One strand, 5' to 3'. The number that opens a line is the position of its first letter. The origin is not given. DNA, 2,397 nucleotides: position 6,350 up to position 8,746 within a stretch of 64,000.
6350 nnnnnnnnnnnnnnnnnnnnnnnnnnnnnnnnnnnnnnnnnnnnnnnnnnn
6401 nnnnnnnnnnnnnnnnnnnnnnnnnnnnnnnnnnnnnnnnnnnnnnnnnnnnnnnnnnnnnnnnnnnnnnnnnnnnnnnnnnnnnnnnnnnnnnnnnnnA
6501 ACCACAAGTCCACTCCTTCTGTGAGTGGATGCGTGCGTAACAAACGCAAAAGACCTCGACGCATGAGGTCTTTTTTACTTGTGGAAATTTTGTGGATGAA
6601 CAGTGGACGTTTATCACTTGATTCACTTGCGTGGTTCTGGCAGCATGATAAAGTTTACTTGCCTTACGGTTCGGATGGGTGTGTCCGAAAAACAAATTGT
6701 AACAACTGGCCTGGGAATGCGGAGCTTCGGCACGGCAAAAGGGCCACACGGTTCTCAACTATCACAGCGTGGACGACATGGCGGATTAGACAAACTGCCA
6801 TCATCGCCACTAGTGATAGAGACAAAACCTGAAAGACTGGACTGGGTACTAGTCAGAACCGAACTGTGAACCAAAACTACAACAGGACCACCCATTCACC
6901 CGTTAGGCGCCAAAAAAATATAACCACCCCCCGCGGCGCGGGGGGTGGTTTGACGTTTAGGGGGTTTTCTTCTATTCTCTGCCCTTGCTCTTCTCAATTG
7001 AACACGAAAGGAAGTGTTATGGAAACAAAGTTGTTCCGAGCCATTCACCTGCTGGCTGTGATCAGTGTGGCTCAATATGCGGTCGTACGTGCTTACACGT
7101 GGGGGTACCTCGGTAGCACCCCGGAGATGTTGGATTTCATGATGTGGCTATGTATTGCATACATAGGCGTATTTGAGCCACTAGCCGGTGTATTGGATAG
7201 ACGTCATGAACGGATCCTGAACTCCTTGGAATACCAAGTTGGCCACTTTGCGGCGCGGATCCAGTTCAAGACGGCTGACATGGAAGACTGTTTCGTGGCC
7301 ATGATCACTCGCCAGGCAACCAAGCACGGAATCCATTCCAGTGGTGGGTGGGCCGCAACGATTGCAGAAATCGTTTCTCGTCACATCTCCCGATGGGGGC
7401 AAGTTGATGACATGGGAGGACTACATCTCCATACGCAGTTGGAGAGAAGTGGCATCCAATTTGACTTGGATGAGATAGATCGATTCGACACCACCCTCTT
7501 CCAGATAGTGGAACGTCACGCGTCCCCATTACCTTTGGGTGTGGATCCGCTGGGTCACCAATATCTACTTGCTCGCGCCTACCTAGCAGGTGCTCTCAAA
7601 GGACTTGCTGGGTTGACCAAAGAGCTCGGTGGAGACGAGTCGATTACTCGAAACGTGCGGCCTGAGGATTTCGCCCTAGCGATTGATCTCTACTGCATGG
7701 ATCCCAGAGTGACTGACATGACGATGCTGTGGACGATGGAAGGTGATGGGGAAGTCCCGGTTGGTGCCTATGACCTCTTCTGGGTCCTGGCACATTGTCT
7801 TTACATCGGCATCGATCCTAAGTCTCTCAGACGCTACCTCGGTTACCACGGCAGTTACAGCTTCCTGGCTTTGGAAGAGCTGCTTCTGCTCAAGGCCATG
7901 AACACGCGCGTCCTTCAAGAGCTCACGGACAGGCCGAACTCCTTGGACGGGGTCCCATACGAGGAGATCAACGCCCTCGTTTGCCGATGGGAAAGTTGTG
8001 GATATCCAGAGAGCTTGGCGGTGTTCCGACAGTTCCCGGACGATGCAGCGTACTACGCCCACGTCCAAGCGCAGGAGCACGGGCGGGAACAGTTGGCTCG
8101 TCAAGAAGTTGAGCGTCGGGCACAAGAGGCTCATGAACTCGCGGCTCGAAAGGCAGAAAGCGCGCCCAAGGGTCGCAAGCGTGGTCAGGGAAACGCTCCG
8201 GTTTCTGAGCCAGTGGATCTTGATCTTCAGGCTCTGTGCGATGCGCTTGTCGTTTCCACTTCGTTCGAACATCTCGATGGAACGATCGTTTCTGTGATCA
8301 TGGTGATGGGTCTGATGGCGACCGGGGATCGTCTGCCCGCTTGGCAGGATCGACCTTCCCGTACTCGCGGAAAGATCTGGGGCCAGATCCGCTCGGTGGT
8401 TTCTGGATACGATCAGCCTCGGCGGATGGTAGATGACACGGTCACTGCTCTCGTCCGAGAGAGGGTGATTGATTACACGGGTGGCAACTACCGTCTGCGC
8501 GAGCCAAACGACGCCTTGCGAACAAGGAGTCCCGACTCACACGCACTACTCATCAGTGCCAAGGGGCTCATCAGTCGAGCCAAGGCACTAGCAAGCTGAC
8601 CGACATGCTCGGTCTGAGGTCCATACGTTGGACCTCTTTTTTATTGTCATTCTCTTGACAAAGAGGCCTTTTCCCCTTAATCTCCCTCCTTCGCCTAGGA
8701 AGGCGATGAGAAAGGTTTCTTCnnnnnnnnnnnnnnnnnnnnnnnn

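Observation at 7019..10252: Tandem pair of an unrecognised ~520-aa protein family with a conserved ~130-aa C-terminal domain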

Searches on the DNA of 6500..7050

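Call 92: search_rna_families(source=window, start=6500, end=7050, threshold=evalue, max_evalue=1)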
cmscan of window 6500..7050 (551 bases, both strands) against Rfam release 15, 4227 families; matches with E-value up to 1: 2.
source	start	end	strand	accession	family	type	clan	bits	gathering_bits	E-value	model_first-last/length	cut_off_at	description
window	6534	6576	+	RF01388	isrD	Gene; sRNA;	-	17.9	37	0.57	1-51/51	no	isrD Hfq binding RNA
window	6920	6953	+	RF00502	TCV_Pr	Cis-reg;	-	17.7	40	0.94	1-34/34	no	Turnip crinkle virus (TCV) core promoter hairpin (Pr)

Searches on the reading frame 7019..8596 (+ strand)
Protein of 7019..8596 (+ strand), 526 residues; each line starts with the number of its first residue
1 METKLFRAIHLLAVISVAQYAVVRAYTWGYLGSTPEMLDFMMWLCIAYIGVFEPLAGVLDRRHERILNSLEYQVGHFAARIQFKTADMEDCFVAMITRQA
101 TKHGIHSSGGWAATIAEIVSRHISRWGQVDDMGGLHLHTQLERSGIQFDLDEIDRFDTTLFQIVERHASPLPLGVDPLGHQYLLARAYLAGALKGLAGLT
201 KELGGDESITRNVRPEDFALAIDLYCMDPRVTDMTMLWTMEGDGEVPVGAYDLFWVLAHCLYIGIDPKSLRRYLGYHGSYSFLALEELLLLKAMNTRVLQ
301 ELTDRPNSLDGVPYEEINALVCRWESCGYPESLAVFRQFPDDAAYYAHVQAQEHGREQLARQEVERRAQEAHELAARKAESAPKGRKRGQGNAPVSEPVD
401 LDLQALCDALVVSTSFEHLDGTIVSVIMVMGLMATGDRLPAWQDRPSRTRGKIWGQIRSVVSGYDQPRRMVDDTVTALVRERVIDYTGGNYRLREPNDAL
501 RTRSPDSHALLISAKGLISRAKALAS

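Call 6: search_protein_families(library=pfam, proteins=[window:7019-8596:+], max_evalue=1)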
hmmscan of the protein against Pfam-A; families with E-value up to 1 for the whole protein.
window:7019-8596:+ (526 aa): 0 families

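Call 7: search_protein_families(library=ncbifam, proteins=[window:7019-8596:+], max_evalue=1)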
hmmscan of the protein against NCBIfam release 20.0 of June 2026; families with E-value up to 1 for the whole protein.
window:7019-8596:+ (526 aa): 0 families

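Call 8: search_protein_families(library=phrogs, proteins=[window:7019-8596:+], max_evalue=1)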
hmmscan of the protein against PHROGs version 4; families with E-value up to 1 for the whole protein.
window:7019-8596:+ (526 aa): 1 family
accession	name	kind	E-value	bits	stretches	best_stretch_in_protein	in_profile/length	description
phrog_22657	-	unknown function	0.25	9.9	1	319-377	71-130/1185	-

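Call 9: search_protein_families(library=padloc, proteins=[window:7019-8596:+], max_evalue=1)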
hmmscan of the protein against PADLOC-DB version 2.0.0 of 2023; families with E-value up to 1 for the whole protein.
window:7019-8596:+ (526 aa): 0 families

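Call 93: list_cluster_members(proteins=[window:7019-8596:+, window:8723-10249:+, window:27303-28685:-])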
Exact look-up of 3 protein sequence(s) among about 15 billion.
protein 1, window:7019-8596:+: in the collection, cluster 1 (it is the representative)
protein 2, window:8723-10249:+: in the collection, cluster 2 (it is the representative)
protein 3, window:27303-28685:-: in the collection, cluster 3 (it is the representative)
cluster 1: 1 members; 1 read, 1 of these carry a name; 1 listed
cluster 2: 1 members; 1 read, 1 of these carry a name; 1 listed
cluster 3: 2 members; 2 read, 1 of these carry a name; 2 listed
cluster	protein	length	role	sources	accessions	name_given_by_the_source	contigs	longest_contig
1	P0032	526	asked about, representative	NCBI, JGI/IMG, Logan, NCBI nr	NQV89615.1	MAG: hypothetical protein HQ488_04805 [Parcubacteria group bacterium] | hypothetical protein [Parcubacteria group bacterium]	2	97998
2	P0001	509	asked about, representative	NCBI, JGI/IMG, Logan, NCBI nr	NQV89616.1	MAG: hypothetical protein HQ488_04810 [Parcubacteria group bacterium] | hypothetical protein [Parcubacteria group bacterium]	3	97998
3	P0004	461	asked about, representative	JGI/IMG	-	-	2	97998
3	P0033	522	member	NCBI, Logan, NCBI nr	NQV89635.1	MAG: hypothetical protein HQ488_04905 [Parcubacteria group bacterium] | hypothetical protein [Parcubacteria group bacterium]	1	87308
